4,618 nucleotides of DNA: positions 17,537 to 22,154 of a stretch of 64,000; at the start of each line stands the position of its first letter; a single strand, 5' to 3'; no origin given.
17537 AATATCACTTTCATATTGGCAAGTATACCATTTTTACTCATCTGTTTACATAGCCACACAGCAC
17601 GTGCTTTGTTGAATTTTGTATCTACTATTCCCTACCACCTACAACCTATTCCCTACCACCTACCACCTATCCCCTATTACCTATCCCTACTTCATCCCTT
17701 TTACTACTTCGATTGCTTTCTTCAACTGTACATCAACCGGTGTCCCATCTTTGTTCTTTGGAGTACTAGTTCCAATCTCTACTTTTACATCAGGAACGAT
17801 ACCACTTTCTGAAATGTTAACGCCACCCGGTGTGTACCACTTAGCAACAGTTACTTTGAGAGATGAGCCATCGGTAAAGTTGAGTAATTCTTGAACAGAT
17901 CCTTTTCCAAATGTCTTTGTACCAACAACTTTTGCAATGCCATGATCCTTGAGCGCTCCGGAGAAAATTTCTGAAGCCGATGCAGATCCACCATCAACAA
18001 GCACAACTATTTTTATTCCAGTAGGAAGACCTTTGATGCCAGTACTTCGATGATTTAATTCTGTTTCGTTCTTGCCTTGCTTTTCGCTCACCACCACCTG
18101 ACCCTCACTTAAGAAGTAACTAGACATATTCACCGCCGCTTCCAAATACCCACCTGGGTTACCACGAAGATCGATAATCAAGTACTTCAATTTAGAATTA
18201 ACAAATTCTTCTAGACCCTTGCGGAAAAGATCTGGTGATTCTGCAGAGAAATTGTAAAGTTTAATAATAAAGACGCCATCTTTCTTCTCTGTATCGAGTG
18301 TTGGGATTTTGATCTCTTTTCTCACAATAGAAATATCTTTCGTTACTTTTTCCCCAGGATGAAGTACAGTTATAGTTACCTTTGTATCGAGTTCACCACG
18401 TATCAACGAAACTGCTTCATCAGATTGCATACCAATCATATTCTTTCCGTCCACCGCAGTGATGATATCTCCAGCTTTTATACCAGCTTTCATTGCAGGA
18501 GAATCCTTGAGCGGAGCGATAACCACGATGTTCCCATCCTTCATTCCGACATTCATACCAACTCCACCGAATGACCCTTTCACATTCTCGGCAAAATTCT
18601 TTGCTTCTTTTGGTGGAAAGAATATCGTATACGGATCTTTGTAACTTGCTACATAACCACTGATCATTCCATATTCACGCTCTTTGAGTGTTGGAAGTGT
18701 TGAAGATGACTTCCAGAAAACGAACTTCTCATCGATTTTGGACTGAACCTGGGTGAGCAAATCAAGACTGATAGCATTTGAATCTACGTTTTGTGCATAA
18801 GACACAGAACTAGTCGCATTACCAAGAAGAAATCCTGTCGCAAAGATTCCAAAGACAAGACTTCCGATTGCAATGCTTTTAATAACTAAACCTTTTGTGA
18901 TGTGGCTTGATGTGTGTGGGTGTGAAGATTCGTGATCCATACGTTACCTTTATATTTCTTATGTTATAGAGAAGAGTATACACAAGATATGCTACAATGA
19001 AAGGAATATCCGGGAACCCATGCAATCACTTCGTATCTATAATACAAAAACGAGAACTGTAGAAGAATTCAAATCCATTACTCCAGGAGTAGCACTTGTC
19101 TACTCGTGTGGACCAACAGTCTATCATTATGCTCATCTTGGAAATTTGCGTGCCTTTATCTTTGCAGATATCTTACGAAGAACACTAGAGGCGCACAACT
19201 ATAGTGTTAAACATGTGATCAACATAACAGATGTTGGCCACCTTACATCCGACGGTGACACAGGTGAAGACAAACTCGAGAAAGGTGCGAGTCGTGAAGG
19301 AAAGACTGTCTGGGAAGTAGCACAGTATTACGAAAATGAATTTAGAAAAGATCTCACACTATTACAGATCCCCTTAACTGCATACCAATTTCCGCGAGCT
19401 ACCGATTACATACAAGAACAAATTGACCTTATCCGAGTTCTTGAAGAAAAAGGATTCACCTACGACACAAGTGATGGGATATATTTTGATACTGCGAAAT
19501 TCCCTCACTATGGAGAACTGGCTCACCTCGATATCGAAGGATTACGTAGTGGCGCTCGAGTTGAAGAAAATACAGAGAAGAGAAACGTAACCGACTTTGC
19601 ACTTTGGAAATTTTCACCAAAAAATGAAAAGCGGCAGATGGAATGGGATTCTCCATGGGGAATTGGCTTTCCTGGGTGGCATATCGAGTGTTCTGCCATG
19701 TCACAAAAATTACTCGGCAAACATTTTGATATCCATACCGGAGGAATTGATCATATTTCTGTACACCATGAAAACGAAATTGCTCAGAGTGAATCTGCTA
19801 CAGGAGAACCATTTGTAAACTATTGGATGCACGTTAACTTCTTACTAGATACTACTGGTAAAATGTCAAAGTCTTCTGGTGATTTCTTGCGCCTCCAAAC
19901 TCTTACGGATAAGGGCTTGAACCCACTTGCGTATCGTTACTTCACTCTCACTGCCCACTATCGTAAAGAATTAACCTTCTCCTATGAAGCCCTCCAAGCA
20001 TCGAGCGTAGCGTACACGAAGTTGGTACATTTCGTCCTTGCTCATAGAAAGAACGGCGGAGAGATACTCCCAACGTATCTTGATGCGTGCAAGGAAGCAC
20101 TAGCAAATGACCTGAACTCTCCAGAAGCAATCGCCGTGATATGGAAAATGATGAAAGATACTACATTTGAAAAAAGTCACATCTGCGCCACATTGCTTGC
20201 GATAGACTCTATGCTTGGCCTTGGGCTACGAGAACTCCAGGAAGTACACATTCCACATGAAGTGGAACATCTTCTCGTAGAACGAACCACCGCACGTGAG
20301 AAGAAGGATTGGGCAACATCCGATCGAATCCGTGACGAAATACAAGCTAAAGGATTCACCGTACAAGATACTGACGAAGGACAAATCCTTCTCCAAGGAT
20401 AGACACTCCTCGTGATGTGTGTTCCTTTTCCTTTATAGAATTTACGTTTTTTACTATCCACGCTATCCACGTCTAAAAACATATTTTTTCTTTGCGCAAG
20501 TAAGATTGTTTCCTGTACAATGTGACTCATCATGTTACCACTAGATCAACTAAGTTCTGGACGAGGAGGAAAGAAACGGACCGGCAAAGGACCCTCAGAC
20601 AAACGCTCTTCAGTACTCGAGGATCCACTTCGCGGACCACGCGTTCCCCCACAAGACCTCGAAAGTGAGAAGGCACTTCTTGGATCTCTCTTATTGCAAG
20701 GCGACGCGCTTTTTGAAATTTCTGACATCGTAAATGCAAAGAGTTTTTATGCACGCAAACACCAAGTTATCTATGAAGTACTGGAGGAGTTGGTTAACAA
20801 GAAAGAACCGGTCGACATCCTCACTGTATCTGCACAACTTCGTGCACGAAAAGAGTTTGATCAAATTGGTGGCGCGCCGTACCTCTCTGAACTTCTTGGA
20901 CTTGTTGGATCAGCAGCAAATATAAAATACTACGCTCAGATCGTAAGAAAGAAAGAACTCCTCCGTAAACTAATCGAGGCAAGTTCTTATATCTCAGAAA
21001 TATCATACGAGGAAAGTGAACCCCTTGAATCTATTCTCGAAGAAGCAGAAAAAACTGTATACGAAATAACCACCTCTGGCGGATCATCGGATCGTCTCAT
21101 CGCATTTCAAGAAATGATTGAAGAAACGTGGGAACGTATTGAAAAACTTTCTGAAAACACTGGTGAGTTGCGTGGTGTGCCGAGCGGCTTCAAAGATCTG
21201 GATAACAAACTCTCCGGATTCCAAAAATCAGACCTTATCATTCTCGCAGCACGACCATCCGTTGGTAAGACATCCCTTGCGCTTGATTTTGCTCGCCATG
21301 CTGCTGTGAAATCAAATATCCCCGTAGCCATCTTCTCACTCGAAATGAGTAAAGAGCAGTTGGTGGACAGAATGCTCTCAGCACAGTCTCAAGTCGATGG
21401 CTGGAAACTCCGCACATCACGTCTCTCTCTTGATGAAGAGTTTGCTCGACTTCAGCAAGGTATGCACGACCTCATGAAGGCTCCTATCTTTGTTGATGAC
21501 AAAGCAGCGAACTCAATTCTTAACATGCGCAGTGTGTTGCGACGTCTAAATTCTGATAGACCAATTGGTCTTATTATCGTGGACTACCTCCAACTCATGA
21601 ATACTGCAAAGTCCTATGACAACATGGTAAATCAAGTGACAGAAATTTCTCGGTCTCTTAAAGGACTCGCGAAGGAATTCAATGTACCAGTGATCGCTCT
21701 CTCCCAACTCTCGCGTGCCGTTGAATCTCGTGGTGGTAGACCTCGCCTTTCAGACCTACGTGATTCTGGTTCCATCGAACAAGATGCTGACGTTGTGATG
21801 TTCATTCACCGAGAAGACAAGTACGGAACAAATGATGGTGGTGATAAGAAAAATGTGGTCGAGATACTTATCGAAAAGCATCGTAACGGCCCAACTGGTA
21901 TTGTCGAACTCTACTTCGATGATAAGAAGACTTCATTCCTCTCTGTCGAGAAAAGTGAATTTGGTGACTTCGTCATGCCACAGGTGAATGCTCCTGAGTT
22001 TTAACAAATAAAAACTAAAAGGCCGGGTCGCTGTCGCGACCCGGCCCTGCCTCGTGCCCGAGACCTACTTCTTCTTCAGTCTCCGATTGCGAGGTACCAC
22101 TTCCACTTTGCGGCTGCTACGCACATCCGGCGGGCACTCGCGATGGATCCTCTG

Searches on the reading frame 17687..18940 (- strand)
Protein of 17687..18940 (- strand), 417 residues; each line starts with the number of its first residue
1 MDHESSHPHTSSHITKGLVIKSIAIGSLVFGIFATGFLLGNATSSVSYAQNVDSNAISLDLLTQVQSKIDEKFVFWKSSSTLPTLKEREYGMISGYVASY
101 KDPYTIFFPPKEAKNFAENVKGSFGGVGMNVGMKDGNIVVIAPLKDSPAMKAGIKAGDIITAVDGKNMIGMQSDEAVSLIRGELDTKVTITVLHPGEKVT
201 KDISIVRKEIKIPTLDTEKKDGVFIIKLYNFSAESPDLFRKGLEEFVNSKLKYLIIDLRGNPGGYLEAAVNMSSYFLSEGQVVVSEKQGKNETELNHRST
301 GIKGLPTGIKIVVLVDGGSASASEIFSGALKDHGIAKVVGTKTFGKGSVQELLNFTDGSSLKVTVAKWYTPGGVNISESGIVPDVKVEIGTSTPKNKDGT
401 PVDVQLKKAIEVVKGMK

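Call 48: search_protein_families(library=pfam, proteins=[window:17687-18940:-], max_evalue=0.00001)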
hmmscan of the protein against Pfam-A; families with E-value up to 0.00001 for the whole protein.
window:17687-18940:- (417 aa): 4 families
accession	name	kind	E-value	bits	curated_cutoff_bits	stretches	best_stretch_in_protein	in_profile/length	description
PF03572.23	Peptidase_S41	-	4.9e-50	169.8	24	1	225-387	4-165/165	Peptidase family S41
PF17820.7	PDZ_6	-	3.4e-14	52.7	27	1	140-192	2-52/54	PDZ domain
PF13180.12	PDZ_2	-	1.8e-11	44.6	27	1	126-204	2-79/80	PDZ domain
PF00595.29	PDZ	-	1.5e-10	41.7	23.2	1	125-192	10-80/81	PDZ domain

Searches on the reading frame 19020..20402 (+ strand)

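Call 48: search_protein_families(library=pfam, proteins=[window:19020-20402:+], max_evalue=0.00001)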
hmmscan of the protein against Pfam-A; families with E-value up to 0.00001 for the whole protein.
window:19020-20402:+ (460 aa): 4 families
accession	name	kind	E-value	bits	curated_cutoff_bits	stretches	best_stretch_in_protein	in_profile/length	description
PF01406.26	tRNA-synt_1e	-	4e-91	306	27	1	18-328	3-299/301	tRNA synthetases class I (C) catalytic domain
PF09334.17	tRNA-synt_1g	-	3.1e-09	36.5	20.1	0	36-160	12-126/391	tRNA synthetases class I (M)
PF23493.1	CysS_C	-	3.4e-09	37.1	23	1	411-455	4-48/51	Cysteinyl-tRNA ligase anticodon binding domain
PF01921.24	tRNA-synt_1f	-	9.7e-06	25.2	27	0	240-340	239-340/360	tRNA synthetases class I (K)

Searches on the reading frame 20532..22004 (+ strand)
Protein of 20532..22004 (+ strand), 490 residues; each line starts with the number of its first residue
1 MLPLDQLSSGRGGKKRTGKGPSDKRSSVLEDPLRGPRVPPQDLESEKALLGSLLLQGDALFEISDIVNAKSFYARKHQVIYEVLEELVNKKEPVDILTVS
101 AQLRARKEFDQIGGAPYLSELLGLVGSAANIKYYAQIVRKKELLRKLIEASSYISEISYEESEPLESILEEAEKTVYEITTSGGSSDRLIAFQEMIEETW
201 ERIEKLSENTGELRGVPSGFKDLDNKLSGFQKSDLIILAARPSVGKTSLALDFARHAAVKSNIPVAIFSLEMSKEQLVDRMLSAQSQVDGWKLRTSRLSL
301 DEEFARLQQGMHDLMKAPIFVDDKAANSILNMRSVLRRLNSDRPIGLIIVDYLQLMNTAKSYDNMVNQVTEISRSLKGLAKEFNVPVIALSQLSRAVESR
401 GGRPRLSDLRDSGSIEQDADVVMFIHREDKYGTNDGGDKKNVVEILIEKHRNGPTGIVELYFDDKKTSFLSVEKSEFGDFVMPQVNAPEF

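Call 48: search_protein_families(library=pfam, proteins=[window:20532-22004:+], max_evalue=0.00001)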
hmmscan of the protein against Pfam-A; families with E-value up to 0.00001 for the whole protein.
window:20532-22004:+ (490 aa): 4 families
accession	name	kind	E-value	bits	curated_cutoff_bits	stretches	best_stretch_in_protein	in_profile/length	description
PF03796.21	DnaB_C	-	2.2e-99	332.4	27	1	215-469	1-253/255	DnaB-like helicase C terminal domain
PF00772.26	DnaB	-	1.1e-31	109.3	23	1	39-139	2-102/103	DnaB-like helicase N terminal domain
PF13481.12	AAA_25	-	2.5e-12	47.2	27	1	231-393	31-190/195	AAA domain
PF06745.19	ATPase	-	1.4e-06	28.3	26.6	1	216-379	1-154/231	KaiC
